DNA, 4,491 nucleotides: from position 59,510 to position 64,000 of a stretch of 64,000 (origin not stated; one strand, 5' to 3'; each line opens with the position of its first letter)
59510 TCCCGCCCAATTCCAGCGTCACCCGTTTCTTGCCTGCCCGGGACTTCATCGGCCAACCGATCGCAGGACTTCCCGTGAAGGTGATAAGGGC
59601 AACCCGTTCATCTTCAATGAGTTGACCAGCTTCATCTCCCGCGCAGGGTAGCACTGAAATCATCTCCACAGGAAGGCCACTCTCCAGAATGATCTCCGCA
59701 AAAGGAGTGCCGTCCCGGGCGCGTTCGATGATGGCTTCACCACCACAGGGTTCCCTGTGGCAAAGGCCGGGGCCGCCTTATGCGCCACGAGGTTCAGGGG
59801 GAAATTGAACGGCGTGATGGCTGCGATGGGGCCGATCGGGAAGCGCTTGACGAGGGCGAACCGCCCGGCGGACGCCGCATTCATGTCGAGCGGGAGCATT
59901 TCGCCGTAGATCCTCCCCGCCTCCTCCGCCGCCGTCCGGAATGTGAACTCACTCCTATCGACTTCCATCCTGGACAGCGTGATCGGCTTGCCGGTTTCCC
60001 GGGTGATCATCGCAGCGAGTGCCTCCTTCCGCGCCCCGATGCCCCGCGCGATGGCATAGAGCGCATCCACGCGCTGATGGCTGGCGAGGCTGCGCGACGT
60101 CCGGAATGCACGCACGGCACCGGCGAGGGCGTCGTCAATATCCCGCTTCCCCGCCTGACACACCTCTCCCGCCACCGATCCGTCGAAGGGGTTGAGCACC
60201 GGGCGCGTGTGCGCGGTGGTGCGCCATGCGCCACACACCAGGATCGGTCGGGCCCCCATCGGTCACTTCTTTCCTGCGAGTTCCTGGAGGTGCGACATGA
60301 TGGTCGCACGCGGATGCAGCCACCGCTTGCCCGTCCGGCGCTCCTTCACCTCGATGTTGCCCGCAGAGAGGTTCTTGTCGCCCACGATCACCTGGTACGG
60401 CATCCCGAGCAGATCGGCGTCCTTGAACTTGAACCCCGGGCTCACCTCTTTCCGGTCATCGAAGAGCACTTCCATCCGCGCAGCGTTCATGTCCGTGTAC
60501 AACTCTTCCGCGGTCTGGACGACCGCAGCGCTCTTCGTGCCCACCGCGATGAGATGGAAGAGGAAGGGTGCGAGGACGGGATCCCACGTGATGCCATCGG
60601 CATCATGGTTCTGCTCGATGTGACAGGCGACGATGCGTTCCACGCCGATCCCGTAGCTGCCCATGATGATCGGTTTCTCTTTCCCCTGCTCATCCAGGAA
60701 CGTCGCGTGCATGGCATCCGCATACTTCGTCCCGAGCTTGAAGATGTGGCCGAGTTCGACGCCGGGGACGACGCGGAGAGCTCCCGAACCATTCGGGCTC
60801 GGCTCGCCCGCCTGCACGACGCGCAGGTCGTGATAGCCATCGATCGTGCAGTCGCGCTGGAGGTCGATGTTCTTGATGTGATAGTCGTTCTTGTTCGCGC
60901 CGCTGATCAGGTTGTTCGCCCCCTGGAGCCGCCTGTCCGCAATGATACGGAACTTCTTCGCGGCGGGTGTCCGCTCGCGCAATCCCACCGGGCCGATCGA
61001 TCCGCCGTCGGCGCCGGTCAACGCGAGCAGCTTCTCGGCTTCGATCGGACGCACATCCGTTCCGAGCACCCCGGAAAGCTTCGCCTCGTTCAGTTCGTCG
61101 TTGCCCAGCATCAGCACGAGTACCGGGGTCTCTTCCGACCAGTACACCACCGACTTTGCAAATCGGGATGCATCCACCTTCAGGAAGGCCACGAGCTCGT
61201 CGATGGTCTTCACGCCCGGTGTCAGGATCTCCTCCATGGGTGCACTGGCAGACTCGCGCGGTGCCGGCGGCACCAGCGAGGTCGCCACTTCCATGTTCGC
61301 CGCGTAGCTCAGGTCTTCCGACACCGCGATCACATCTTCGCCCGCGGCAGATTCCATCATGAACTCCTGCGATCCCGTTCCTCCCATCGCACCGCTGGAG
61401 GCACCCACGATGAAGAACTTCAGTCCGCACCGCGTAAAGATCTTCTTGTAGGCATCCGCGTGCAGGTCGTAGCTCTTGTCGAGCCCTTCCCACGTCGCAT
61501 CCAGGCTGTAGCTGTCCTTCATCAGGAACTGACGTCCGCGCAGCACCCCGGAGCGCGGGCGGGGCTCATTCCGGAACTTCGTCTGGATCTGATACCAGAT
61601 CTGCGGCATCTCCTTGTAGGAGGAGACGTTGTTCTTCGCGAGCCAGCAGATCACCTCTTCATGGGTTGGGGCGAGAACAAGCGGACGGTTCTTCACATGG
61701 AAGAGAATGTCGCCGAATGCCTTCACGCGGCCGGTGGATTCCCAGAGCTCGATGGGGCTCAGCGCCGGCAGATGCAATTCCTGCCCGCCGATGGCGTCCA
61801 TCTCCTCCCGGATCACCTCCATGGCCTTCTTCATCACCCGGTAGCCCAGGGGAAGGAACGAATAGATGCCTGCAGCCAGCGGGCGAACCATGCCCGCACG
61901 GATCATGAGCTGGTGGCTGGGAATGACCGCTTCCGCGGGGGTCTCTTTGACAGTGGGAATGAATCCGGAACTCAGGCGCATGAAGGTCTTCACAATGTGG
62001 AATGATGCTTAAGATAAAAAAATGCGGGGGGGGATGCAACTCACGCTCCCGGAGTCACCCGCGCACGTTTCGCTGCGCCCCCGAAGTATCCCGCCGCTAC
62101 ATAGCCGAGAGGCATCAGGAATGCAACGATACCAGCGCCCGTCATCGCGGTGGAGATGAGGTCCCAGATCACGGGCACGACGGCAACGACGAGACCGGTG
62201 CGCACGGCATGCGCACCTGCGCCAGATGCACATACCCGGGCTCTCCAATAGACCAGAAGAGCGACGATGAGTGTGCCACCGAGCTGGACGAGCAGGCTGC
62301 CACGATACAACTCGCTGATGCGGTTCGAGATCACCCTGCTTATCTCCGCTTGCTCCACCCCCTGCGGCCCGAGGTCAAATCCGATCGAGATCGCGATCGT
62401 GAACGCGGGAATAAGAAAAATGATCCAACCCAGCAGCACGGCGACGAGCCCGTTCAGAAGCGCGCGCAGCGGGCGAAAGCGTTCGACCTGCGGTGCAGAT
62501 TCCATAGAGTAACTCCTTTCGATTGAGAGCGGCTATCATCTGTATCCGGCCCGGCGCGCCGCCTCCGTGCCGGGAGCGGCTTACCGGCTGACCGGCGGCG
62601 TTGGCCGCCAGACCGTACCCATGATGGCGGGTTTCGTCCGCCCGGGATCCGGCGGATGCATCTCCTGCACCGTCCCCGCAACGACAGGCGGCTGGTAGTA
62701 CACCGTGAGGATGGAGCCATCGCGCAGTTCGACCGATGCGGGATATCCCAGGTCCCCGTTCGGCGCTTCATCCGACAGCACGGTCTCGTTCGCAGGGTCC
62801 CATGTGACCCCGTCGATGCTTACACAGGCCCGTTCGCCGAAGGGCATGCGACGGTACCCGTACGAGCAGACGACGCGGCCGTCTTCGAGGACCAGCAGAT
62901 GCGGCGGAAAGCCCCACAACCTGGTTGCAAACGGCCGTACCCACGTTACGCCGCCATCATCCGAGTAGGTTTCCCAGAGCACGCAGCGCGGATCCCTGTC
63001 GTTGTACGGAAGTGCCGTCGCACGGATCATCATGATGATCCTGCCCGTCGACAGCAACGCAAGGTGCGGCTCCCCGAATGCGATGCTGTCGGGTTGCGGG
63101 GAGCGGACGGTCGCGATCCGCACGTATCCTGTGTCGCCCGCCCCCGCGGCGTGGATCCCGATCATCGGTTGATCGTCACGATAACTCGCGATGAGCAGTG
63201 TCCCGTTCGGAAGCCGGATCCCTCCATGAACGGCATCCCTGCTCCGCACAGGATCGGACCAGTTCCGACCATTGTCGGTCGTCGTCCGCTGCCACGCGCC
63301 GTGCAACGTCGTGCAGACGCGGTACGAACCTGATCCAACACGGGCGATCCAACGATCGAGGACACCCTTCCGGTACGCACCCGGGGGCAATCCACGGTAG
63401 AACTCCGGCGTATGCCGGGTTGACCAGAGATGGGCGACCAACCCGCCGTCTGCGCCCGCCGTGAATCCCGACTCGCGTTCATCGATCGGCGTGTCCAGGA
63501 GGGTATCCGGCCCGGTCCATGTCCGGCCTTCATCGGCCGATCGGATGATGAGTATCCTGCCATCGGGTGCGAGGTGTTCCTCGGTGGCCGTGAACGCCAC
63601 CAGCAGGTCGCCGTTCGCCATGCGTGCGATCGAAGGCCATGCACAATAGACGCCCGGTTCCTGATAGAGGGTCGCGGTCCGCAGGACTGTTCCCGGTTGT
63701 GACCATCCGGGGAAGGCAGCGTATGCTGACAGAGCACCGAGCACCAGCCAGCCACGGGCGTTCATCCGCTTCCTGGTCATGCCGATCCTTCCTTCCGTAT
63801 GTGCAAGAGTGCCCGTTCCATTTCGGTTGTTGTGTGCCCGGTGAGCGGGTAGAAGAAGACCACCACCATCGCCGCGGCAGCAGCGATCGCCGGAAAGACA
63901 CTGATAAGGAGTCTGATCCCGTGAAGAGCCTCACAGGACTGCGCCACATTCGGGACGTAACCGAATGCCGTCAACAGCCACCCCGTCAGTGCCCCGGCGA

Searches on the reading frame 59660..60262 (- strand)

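Call 50: search_protein_families(library=pfam, proteins=[window:59660-60262:-], max_evalue=0.00001)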
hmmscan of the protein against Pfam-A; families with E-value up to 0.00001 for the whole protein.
window:59660-60262:- (200 aa): 1 family
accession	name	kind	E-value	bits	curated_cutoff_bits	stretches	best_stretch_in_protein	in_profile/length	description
PF00171.27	Aldedh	-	2.3e-45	155.5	23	1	16-194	4-178/461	Aldehyde dehydrogenase family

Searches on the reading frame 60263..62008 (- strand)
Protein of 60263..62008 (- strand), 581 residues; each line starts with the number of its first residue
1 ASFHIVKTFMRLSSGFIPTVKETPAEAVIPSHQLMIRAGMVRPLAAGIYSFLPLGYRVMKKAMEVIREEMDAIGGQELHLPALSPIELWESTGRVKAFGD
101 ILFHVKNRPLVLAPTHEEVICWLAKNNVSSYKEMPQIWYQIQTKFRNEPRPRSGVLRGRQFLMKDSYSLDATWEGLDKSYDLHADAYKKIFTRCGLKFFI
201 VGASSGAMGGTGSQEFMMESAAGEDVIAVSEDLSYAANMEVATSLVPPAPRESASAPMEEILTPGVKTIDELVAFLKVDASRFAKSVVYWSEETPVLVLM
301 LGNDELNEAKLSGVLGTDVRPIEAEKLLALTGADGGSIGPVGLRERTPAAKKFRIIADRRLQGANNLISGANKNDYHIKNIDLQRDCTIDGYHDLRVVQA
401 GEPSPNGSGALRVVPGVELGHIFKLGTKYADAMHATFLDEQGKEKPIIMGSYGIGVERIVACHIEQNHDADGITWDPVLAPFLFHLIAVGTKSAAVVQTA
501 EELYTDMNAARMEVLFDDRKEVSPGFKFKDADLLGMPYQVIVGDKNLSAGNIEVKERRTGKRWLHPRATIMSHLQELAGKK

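Call 50: search_protein_families(library=pfam, proteins=[window:60263-62008:-], max_evalue=0.00001)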
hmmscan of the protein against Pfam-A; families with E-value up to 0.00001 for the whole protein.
window:60263-62008:- (581 aa): 3 families
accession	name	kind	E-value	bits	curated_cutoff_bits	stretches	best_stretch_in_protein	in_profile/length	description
PF00587.30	tRNA-synt_2b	-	8.2e-26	91.6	29.3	1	108-467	9-179/179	tRNA synthetase class II core domain (G, H, P, S and T)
PF04073.20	tRNA_edit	-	4.4e-22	78.9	25.5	1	263-380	1-115/123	Aminoacyl-tRNA editing domain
PF03129.25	HGTP_anticodon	-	4.3e-17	62.5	21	1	486-576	4-93/94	Anticodon binding domain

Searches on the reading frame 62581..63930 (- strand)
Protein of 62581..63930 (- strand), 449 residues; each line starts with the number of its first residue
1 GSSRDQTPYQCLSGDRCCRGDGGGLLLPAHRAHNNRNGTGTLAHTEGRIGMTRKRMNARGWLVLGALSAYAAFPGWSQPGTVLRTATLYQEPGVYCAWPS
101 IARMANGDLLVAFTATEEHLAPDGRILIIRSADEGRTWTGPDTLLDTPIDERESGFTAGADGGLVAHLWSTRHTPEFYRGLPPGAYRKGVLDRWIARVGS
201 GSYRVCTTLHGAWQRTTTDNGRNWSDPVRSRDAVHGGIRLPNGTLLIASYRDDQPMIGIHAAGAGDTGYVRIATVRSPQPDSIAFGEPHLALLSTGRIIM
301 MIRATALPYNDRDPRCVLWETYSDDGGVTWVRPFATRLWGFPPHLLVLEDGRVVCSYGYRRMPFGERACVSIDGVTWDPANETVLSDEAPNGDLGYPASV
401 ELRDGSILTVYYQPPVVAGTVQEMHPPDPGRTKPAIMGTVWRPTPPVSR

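Call 66: search_protein_families(library=pfam, proteins=[window:62581-63930:-], max_evalue=0.00001)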
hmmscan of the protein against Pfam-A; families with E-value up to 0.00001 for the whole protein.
window:62581-63930:- (449 aa): 1 family
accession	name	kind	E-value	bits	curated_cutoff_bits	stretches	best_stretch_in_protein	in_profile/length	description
PF13088.12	BNR_2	-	5.2e-13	49.4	31.4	1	213-407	84-275/277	BNR repeat-like domain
